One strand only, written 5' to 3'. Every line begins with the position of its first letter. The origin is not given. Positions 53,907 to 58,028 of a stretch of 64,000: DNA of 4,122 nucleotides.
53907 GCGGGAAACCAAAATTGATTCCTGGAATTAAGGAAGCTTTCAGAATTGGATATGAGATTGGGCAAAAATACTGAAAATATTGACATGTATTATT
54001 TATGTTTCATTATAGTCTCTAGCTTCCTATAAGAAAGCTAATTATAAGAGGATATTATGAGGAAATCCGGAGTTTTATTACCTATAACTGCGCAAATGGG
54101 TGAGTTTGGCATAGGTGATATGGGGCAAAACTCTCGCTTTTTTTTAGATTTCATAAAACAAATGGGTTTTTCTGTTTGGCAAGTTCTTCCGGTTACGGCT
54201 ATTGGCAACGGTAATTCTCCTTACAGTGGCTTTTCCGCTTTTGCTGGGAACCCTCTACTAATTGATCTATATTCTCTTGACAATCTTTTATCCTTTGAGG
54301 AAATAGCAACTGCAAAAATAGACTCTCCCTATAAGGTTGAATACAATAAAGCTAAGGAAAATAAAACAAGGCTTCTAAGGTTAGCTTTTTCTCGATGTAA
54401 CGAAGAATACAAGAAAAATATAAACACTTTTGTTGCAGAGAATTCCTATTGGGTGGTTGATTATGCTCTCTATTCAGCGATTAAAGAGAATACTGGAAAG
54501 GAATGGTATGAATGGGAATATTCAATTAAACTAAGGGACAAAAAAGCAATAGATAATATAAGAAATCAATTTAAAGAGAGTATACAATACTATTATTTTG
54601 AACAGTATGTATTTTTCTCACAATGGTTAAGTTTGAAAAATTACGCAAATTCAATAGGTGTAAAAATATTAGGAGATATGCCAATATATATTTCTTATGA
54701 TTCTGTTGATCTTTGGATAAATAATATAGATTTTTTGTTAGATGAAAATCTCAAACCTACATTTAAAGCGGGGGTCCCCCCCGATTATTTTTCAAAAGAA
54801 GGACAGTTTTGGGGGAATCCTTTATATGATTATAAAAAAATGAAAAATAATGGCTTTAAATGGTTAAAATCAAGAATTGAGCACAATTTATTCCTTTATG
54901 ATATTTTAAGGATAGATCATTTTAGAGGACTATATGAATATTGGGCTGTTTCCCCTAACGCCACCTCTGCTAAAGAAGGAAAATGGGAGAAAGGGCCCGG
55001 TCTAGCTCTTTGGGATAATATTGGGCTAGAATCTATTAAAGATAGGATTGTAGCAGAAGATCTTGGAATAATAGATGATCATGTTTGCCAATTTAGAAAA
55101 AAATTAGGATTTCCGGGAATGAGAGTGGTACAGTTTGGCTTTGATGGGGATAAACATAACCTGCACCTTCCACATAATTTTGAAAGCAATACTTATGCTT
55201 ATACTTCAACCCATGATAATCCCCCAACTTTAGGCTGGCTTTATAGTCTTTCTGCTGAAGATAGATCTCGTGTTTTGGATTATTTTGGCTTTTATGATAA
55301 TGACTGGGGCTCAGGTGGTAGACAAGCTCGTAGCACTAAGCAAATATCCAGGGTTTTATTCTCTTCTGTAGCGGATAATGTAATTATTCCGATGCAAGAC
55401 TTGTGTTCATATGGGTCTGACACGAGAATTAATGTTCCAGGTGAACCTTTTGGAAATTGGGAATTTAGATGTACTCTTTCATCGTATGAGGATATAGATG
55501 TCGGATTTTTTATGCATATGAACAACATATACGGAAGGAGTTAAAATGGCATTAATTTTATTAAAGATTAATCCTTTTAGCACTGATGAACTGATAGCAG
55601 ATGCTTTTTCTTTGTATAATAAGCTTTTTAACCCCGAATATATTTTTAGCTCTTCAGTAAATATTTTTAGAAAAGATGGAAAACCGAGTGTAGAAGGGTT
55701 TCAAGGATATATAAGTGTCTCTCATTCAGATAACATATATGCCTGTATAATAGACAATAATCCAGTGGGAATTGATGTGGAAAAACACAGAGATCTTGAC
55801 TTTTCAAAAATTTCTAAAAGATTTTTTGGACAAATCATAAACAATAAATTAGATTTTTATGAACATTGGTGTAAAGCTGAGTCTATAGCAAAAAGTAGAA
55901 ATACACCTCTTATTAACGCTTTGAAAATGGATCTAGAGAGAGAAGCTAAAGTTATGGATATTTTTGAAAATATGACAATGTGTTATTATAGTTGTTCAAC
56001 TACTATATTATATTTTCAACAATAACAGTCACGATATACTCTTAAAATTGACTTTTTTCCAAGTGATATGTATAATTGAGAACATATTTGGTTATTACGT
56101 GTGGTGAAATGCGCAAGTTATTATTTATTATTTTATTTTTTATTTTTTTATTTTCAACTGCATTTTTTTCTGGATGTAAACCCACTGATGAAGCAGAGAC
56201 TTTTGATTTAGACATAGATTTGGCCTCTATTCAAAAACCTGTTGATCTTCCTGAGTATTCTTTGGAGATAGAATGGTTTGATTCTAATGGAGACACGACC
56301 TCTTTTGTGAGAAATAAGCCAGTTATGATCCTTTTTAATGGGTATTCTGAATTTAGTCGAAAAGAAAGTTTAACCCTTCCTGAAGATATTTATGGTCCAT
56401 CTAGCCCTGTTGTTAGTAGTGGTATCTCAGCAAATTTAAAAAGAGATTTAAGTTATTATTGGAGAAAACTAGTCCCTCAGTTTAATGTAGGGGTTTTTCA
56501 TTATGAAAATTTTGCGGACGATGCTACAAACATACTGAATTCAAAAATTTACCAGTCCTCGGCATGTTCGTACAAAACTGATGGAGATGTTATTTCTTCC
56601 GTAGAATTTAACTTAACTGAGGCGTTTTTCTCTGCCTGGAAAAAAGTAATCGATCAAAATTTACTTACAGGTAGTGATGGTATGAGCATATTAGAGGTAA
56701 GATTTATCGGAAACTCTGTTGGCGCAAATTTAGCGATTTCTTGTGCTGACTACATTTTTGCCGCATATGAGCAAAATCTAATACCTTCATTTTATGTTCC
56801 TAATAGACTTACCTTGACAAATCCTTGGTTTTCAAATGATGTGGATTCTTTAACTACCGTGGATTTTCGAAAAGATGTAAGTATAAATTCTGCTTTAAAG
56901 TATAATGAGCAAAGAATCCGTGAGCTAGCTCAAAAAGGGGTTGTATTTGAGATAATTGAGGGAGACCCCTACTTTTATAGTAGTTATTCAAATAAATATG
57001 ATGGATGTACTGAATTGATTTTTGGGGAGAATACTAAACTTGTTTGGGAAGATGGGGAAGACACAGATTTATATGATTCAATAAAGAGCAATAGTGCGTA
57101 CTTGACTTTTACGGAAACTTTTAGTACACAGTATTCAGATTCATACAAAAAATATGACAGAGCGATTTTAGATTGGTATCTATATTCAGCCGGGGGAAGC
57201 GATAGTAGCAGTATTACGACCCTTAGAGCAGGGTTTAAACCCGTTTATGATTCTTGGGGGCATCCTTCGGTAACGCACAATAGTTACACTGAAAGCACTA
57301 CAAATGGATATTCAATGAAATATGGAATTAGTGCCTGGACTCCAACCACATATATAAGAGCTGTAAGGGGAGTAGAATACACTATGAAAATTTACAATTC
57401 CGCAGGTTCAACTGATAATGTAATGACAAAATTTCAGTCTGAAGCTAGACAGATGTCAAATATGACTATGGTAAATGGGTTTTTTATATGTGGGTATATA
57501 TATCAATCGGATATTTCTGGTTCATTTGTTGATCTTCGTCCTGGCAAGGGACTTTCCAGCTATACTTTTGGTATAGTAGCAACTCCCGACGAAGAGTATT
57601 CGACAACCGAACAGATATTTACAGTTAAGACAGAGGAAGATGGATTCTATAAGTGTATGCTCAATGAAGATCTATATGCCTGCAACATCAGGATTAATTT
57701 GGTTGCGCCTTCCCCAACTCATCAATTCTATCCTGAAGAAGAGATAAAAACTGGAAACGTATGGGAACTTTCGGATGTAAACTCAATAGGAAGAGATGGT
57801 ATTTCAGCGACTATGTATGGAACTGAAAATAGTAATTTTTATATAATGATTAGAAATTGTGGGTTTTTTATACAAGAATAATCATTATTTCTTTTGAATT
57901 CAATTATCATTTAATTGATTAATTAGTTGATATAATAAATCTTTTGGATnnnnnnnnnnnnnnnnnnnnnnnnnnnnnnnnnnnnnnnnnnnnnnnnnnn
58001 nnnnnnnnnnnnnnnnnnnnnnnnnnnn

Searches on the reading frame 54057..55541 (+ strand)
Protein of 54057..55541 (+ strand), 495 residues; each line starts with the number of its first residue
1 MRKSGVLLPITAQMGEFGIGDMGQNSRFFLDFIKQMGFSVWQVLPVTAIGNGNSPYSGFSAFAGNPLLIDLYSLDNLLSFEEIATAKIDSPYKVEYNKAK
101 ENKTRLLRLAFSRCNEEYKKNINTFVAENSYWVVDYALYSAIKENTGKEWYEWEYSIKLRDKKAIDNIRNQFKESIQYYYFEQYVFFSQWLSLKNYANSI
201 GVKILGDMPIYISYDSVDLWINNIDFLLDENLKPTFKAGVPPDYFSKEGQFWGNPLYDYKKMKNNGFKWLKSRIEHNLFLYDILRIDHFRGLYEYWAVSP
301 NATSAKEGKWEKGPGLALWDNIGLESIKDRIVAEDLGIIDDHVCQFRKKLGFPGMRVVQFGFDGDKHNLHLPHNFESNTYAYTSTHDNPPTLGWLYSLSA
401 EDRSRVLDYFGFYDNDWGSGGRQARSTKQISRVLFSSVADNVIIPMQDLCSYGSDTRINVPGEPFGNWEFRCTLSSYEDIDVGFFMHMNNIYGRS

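Call 12: search_protein_families(library=pfam, proteins=[window:54057-55541:+])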
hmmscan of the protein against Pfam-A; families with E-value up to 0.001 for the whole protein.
window:54057-55541:+ (495 aa): 1 family
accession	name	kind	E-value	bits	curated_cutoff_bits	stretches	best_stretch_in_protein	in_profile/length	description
PF02446.23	Glyco_hydro_77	-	1e-147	493.3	25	1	8-473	1-460/465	4-alpha-glucanotransferase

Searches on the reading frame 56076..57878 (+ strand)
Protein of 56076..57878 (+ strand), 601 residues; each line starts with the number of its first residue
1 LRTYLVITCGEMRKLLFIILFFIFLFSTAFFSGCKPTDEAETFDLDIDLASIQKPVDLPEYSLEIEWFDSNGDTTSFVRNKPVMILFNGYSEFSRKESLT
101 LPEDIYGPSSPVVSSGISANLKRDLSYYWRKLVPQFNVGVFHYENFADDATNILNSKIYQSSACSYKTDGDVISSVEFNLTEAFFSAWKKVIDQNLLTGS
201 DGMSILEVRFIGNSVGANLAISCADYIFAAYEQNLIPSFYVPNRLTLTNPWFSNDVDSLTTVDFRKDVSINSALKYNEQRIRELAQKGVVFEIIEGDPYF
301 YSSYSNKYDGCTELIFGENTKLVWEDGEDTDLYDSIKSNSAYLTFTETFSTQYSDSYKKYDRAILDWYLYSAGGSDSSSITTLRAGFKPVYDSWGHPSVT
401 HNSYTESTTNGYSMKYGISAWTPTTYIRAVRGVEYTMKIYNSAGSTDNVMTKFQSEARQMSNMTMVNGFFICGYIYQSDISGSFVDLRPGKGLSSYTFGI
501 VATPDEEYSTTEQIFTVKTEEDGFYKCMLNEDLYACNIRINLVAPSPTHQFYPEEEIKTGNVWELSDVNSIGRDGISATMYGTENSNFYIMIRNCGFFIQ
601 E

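Call 12: search_protein_families(library=pfam, proteins=[window:56076-57878:+])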
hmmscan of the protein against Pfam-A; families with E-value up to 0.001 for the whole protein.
window:56076-57878:+ (601 aa): 0 families

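Call 24: find_homologous_proteins(query=window:56076-57878:+)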
Query window:56076-57878:+ (601 aa): 45 proteins with E <= 0.001 among 8000 candidates.
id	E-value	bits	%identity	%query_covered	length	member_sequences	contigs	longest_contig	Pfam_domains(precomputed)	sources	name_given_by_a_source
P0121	0.0e+0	1332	99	98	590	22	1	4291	-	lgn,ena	-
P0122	0.0e+0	1168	86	98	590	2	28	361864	-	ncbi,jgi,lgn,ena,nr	ncbi:MAG: hypothetical protein BWX72_01108 [Firmicutes bacterium ADurb.Bin080]|jgi:hypothetical prot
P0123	4.9e-278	942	68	98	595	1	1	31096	-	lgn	-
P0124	1.7e-273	927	69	95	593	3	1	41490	-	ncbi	-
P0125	1.2e-272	924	69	95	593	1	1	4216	-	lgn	-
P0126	1.4e-210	719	55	98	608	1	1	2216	-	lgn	-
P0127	2.1e-199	682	54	98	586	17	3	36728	-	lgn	-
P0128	1.7e-129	451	42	98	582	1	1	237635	-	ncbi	-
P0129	3.1e-129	450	42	98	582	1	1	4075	-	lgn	-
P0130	4.3e-129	450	41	98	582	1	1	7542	-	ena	-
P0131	5.1e-129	450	42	98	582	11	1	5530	-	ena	-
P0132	5.9e-129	450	42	98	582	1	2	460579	-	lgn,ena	-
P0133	6.2e-129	450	42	98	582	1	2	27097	-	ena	-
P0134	7.3e-129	449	42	98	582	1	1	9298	-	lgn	-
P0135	9.0e-129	449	43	93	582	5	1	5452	-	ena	-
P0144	4.2e-93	331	38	92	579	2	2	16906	-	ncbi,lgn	-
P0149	1.4e-83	300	35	88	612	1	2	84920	-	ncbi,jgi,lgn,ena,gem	ncbi:MAG: hypothetical protein WC292_04740 [Clostridia bacterium]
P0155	4.2e-51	192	31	86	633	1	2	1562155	-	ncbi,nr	ncbi:MAG: hypothetical protein GX242_05535 [Clostridiales bacterium]|nr:hypothetical protein [Clostr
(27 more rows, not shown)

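Call 25: find_encoding_contigs(protein=P0124, flank=4000, max_places=2)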
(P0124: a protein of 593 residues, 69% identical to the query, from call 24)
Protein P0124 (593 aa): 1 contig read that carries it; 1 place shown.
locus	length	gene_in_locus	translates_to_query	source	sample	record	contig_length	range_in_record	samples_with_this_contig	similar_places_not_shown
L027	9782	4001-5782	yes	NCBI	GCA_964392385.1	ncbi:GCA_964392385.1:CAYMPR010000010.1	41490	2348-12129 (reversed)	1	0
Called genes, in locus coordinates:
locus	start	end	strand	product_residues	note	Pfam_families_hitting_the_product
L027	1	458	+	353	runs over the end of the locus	PF01855:POR_N, PF02780:Transketolase_C (weak), PF17147:PFOR_II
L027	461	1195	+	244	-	PF02775:TPP_enzyme_C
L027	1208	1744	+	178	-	PF01558:POR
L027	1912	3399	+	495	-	PF02446:Glyco_hydro_77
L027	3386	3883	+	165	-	-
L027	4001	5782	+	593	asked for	-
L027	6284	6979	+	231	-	-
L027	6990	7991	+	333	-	PF14057:GGGtGRT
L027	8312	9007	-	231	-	PF02463:SMC_N (weak), PF00005:ABC_tran, PF13304:AAA_21 (faint)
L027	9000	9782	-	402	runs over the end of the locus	PF12704:MacB_PCD, PF02687:FtsX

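Call 26: find_encoding_contigs(protein=P0127, flank=4000, max_places=2)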
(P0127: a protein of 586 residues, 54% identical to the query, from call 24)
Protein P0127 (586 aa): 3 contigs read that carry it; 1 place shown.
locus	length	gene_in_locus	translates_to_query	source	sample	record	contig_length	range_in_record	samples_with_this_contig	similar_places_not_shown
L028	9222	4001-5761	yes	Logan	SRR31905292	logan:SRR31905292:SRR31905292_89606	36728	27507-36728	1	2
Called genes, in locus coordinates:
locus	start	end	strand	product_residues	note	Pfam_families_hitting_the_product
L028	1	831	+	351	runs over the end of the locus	PF01855:POR_N, PF17147:PFOR_II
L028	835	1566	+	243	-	PF02775:TPP_enzyme_C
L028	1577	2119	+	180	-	PF01558:POR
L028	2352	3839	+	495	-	PF02446:Glyco_hydro_77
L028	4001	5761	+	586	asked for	-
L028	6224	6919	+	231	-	-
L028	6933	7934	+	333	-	PF14057:GGGtGRT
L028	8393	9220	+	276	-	?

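Call 27: find_encoding_contigs(protein=P0128, flank=4000, max_places=2)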
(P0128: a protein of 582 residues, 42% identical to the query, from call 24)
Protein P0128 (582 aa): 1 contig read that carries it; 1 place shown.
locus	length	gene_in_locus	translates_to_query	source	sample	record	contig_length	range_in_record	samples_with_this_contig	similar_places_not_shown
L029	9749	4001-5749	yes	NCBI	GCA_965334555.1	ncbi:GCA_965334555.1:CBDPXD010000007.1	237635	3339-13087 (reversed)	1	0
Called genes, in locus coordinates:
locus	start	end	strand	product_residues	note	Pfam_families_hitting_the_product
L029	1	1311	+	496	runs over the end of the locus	PF02446:Glyco_hydro_77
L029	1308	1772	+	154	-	-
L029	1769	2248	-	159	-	PF01842:ACT, PF13710:ACT_5, PF22629:ACT_AHAS_ss, PF10369:ALS_ss_C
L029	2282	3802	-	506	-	PF02776:TPP_enzyme_N, PF00205:TPP_enzyme_M, PF02775:TPP_enzyme_C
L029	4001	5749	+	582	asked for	-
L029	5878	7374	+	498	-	PF00474:SSF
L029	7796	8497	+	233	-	-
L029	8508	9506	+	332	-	PF14057:GGGtGRT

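Call 29: find_encoding_contigs(protein=P0149, flank=5000, max_places=2)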
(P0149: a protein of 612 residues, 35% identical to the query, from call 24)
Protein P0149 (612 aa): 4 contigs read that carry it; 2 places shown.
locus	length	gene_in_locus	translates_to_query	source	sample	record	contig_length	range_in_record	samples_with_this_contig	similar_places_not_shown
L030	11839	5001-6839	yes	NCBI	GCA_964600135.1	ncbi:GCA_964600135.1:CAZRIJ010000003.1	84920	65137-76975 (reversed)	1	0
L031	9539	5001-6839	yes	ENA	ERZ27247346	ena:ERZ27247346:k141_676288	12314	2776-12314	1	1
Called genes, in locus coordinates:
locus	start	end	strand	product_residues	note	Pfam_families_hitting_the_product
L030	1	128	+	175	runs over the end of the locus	PF01558:POR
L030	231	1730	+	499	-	PF02446:Glyco_hydro_77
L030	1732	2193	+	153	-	PF01648:ACPS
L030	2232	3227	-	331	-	PF10974:DUF2804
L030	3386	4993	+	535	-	-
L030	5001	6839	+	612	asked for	-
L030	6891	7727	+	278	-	PF06695:Sm_multidrug_ex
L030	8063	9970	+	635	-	PF00795:CN_hydrolase, PF02540:NAD_synthase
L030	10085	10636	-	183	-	PF02245:Pur_DNA_glyco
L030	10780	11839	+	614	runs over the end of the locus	PF09479:Flg_new, PF18998:Flg_new_2 (faint), PF09479:Flg_new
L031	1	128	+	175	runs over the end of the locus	PF01558:POR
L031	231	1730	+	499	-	PF02446:Glyco_hydro_77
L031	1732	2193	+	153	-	PF01648:ACPS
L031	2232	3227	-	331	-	PF10974:DUF2804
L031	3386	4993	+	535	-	-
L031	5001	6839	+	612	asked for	-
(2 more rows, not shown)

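Call 30: find_encoding_contigs(protein=P0144, flank=5000, max_places=2)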
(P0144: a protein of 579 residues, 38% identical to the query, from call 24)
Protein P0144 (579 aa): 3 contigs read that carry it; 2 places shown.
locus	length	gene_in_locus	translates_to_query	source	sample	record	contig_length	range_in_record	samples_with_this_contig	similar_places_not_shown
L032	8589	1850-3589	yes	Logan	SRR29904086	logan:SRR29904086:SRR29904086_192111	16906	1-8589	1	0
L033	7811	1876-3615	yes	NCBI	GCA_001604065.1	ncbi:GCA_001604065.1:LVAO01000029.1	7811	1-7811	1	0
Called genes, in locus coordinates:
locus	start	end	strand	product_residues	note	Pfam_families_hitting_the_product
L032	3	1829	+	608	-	?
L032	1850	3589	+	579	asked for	-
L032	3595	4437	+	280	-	PF08443:RimK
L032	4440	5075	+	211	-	PF06695:Sm_multidrug_ex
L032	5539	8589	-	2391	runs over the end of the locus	PF18887:MBG_3 (weak), PF18676:MBG_2, PF18887:MBG_3 (weak)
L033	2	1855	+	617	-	?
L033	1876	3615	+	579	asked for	-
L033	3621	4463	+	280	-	PF08443:RimK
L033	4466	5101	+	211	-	PF06695:Sm_multidrug_ex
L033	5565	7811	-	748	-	?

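Call 31: find_encoding_contigs(protein=P0155, flank=5000, max_places=2)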
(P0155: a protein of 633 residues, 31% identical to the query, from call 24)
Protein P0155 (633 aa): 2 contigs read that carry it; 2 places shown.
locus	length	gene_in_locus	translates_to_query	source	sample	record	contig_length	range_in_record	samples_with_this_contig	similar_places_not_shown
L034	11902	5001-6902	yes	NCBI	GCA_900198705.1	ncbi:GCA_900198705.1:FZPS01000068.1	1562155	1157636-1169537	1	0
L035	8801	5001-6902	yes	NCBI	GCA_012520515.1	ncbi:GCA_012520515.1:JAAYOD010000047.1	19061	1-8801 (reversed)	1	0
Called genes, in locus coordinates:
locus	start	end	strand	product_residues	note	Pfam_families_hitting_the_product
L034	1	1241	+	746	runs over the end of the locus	PF03412:Peptidase_C39, PF00664:ABC_membrane, PF00005:ABC_tran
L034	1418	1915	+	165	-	-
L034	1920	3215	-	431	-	PF04389:Peptidase_M28 (weak), PF01546:Peptidase_M20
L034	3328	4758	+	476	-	PF00749:tRNA-synt_1c, PF19269:Anticodon_2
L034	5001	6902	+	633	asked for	-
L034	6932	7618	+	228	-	PF06695:Sm_multidrug_ex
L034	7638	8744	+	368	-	PF02595:Gly_kinase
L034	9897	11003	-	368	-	PF00389:2-Hacid_dh, PF02826:2-Hacid_dh_C, PF00670:AdoHcyase_NAD (faint), PF03446:NAD_binding_2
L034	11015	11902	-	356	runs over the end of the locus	PF00266:Aminotran_5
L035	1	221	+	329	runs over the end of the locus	PF08240:ADH_N (weak), PF00107:ADH_zinc_N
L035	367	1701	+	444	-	-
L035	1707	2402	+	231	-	PF00005:ABC_tran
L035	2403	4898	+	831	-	PF02687:FtsX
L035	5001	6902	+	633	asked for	-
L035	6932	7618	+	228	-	PF06695:Sm_multidrug_ex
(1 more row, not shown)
